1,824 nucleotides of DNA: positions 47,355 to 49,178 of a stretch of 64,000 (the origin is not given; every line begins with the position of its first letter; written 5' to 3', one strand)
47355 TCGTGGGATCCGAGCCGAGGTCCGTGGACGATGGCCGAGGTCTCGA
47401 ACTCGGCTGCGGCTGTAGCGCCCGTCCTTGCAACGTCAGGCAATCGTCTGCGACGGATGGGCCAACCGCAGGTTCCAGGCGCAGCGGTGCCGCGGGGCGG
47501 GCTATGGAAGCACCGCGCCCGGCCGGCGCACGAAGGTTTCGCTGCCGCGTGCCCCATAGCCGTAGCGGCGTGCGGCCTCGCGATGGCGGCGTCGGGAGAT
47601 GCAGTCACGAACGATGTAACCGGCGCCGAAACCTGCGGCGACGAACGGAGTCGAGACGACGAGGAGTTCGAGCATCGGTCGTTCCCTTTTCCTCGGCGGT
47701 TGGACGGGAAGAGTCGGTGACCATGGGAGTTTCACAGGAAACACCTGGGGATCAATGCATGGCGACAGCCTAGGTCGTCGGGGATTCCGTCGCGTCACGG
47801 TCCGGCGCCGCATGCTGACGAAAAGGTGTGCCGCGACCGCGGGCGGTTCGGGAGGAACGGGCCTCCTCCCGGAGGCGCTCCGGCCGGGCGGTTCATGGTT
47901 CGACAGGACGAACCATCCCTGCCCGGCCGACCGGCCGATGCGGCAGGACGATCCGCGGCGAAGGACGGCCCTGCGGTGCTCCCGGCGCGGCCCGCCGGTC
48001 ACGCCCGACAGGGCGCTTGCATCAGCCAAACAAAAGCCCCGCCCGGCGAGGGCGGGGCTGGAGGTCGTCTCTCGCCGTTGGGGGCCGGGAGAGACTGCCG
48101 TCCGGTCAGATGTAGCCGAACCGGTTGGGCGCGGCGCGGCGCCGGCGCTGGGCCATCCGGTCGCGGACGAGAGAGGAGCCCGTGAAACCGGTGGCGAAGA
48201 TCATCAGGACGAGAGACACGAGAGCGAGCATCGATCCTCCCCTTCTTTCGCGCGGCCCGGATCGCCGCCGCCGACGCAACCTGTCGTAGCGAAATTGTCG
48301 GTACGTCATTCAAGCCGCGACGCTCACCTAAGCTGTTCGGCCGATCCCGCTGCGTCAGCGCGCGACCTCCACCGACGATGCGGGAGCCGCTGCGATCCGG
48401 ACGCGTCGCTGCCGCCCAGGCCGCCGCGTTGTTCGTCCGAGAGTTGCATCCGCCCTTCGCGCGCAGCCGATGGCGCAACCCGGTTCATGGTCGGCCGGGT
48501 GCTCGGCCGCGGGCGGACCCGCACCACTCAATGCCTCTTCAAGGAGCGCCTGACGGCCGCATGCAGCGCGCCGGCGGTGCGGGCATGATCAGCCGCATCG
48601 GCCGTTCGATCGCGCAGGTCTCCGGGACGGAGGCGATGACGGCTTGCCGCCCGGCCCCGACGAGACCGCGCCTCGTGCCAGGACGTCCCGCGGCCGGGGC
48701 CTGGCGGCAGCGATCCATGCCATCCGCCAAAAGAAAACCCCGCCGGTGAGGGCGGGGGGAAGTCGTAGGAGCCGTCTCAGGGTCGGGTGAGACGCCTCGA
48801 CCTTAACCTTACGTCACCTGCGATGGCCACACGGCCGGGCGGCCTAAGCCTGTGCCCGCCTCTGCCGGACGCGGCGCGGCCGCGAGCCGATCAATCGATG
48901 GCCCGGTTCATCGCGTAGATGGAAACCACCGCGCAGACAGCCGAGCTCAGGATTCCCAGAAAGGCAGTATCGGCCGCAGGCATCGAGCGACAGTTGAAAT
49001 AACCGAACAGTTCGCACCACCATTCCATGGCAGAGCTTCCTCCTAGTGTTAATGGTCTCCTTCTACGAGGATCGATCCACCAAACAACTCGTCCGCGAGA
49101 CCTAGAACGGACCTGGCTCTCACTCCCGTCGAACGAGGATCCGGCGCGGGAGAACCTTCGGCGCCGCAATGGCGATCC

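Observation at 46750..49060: Array of four stand-alone tiny membrane-peptide genes in a 2.7 kb gene-poor stretch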

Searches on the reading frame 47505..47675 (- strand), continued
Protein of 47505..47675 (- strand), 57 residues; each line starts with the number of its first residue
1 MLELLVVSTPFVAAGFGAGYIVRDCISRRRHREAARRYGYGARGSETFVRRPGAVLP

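Call 84: list_cluster_members(proteins=[P0020, P0022, P0025, P0026, P0030, P0033, P0037, P0039, P0041, P0043])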
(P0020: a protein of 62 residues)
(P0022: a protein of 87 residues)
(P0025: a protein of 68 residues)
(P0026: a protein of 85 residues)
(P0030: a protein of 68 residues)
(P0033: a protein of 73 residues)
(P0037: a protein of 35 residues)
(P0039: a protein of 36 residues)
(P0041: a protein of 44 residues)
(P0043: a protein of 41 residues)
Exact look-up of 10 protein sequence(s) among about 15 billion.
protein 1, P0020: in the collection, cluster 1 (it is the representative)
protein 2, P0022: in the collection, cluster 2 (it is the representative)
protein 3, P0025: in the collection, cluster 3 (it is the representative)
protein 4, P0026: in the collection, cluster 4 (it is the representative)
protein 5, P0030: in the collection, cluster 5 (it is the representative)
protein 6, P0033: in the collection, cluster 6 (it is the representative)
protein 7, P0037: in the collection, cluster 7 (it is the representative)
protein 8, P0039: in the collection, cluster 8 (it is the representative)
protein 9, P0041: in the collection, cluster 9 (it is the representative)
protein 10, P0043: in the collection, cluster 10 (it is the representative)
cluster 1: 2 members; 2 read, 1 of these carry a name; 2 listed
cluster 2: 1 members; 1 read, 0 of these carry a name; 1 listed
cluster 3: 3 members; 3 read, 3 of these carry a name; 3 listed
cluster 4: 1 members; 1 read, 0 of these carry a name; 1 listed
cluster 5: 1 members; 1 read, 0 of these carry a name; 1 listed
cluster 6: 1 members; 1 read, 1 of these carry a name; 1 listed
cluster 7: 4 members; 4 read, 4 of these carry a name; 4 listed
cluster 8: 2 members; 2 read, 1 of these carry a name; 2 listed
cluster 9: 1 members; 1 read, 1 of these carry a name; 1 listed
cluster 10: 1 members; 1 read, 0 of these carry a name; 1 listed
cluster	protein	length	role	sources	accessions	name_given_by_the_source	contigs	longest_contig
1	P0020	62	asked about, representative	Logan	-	-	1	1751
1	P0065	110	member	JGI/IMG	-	hypothetical protein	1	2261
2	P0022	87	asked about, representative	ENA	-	-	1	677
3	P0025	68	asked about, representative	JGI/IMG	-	hypothetical protein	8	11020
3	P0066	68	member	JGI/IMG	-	hypothetical protein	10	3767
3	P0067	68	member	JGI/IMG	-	hypothetical protein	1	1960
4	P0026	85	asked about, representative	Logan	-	-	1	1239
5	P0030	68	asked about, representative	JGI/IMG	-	-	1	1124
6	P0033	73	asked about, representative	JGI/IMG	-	hypothetical protein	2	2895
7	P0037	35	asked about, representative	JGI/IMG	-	hypothetical protein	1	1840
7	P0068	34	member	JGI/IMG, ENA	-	hypothetical protein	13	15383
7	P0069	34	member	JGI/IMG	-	hypothetical protein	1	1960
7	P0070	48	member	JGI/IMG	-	hypothetical protein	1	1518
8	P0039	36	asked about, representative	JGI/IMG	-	hypothetical protein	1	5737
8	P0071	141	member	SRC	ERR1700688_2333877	-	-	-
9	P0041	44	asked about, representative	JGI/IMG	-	hypothetical protein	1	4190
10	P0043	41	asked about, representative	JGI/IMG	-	-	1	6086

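Call 85: find_encoding_contigs(protein=P0068, flank=4000, max_places=5)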
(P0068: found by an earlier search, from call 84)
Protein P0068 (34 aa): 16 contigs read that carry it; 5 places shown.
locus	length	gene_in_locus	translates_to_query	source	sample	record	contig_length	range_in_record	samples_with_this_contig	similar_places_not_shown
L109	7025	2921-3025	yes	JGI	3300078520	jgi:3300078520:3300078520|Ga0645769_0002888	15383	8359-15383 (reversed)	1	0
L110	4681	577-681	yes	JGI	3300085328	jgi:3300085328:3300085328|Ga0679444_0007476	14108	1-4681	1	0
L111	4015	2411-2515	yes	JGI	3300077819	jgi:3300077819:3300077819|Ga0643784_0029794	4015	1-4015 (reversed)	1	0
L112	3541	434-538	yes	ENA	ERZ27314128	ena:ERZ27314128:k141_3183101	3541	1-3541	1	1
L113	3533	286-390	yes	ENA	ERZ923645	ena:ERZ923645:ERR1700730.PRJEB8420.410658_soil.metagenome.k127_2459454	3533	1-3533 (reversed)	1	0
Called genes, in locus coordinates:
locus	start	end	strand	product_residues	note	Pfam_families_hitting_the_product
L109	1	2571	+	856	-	?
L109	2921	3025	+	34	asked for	-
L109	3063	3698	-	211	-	PF00563:EAL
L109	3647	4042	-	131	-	PF00563:EAL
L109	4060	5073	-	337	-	PF00990:GGDEF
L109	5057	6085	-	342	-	PF03480:DctP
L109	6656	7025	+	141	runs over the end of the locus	PF04143:Sulf_transp (weak)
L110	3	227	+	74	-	?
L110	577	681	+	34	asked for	-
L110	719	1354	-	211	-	PF00563:EAL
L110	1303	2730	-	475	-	PF00990:GGDEF, PF00563:EAL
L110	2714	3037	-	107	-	-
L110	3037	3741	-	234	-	PF03480:DctP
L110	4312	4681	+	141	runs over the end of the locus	PF04143:Sulf_transp (weak)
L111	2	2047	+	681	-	PF01411:tRNA-synt_2c, PF07973:tRNA_SAD, PF02272:DHHA1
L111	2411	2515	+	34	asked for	-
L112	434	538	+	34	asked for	-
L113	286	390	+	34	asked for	-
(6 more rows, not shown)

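Call 86: find_encoding_contigs(protein=P0025, flank=4000, max_places=5)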
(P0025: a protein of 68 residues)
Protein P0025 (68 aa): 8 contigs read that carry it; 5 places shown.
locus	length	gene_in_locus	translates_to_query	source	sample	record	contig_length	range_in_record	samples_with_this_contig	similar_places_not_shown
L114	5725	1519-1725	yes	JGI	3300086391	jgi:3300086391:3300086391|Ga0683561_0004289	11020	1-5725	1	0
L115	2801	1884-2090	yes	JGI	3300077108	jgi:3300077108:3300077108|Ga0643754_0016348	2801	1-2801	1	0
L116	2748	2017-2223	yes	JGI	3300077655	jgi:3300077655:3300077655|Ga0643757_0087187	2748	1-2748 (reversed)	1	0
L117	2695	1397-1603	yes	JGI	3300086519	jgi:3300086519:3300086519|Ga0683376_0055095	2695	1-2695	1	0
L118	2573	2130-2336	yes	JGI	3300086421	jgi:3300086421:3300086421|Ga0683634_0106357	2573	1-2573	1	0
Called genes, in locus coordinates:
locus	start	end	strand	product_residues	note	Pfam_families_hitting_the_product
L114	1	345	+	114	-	?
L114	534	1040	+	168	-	PF12680:SnoaL_2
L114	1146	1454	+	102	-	-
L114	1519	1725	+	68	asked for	-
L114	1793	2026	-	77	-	-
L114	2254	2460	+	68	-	-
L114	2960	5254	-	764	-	PF01315:Ald_Xan_dh_C, PF02738:MoCoBD_1, PF20256:MoCoBD_2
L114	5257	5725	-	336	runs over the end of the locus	PF00941:FAD_binding_5, PF03450:CO_deh_flav_C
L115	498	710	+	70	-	-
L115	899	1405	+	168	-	PF12680:SnoaL_2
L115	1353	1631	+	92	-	-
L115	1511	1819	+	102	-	-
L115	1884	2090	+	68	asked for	-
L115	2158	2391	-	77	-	-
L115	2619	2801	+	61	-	?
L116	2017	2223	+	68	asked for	-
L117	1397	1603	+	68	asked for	-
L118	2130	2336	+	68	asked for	-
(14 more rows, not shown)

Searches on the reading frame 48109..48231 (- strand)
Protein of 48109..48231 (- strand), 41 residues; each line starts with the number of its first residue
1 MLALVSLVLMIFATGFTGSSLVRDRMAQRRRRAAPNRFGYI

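Call 6: search_protein_families(library=pfam, proteins=[window:48109-48231:-], max_evalue=10)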
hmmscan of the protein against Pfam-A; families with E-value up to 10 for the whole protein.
seq(41 aa): 0 families

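Call 7: search_protein_families(library=ncbifam, proteins=[window:48109-48231:-], max_evalue=10)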
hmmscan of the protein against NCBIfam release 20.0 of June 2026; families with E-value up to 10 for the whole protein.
seq(41 aa): 0 families

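Call 11: find_encoding_contigs(protein=window:48109-48231:-, flank=5000, max_places=6)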
Protein seq(41 aa) (41 aa): 2 contigs read that carry it; 2 places shown.
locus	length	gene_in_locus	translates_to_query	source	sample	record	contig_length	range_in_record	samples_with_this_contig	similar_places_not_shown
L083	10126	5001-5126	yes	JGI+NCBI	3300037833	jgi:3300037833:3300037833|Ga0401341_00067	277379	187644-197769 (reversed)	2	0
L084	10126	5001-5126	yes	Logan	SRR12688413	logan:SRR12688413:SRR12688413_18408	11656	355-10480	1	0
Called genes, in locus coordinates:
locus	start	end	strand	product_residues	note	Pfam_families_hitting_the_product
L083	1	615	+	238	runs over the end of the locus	-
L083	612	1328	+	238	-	-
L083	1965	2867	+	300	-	PF04392:ABC_sub_bind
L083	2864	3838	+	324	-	PF04392:ABC_sub_bind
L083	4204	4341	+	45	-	-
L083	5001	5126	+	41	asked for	-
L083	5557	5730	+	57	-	-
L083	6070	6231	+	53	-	-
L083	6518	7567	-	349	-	PF03576:Peptidase_S58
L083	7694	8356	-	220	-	PF03006:HlyIII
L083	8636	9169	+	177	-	-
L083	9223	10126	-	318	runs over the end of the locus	-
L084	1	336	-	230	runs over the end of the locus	?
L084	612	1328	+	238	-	-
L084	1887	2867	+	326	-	PF04392:ABC_sub_bind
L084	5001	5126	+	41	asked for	-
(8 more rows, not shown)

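Call 65: search_protein_families(library=phrogs, proteins=[window:48109-48231:-], max_evalue=1)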
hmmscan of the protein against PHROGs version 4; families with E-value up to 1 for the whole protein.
seq(41 aa): 1 family
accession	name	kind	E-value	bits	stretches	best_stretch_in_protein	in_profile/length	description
phrog_11385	-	unknown function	0.13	13.6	1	5-39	22-56/117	-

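Call 66: search_protein_families(library=padloc, proteins=[window:48109-48231:-], max_evalue=1)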
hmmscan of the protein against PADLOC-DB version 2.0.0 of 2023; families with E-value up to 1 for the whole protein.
seq(41 aa): 0 families

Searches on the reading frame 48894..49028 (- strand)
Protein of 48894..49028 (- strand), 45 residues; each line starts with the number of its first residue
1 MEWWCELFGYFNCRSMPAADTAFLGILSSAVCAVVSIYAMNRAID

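Call 6: search_protein_families(library=pfam, proteins=[window:48894-49028:-], max_evalue=10)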
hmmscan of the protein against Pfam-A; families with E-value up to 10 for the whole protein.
seq(45 aa): 0 families

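Call 7: search_protein_families(library=ncbifam, proteins=[window:48894-49028:-], max_evalue=10)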
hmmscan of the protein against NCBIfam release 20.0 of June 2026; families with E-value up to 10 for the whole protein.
seq(45 aa): 0 families

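Call 22: find_homologous_proteins(query=window:48894-49028:-, max_evalue=10)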
Query seq(45 aa) (45 aa): 1 proteins with E <= 10 among 1 candidates.
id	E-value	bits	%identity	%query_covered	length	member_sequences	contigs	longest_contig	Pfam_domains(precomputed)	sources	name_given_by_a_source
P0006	9.5e-24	98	100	100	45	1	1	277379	-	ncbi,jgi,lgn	jgi:hypothetical protein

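Call 65: search_protein_families(library=phrogs, proteins=[window:48894-49028:-], max_evalue=1)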
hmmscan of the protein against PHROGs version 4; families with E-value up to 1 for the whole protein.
seq(45 aa): 0 families

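Call 66: search_protein_families(library=padloc, proteins=[window:48894-49028:-], max_evalue=1)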
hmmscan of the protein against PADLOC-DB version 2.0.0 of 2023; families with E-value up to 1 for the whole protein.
seq(45 aa): 0 families
